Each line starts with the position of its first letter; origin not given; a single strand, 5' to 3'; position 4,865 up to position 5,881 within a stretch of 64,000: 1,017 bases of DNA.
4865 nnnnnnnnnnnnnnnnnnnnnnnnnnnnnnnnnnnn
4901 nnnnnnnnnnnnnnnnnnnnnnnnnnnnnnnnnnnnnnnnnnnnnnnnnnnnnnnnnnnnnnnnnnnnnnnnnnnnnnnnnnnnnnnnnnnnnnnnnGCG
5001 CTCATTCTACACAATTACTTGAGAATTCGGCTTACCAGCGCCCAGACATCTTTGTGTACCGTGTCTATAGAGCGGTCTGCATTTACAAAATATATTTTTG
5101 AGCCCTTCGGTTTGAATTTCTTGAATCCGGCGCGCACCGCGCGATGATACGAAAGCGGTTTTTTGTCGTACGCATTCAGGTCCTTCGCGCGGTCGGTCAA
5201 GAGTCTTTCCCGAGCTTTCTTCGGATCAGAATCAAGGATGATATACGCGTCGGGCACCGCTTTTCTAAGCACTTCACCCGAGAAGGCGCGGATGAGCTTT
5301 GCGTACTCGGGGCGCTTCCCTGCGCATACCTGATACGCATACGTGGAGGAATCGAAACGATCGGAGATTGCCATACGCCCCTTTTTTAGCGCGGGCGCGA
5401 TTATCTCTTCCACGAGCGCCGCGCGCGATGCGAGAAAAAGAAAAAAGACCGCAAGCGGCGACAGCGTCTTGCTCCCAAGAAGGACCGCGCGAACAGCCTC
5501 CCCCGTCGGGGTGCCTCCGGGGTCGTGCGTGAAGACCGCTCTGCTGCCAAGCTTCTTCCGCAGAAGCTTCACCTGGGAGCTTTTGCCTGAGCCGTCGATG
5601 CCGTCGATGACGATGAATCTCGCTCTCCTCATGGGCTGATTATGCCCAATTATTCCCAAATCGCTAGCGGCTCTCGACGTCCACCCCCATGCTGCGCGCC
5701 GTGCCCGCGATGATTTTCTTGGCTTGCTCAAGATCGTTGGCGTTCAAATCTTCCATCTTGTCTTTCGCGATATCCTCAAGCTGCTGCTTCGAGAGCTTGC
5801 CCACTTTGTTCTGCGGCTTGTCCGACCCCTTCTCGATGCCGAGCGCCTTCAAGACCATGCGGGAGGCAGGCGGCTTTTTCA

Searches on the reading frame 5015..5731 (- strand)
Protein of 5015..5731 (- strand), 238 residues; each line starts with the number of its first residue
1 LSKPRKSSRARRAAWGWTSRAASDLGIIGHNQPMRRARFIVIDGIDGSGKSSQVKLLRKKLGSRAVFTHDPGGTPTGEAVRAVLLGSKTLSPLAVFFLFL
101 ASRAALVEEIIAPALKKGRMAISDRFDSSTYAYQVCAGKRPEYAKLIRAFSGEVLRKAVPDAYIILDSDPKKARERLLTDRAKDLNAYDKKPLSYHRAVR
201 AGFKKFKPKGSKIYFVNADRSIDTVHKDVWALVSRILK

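Call 3: search_protein_families(library=pfam, proteins=[window:5015-5731:-], max_evalue=0.01)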
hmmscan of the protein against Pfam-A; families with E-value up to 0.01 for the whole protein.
window:5015-5731:- (238 aa): 4 families
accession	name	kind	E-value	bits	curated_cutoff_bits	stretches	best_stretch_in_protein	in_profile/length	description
PF02223.23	Thymidylate_kin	-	1.1e-35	123.4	27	1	42-229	1-185/185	Thymidylate kinase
PF13207.12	AAA_17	-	1.2e-05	26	27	0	146-184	88-126/136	AAA domain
PF13401.12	AAA_22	-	0.00098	19.9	27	1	36-107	4-72/130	AAA domain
PF13191.12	AAA_16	-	0.0057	17.6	32.6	0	36-131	23-103/167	AAA ATPase domain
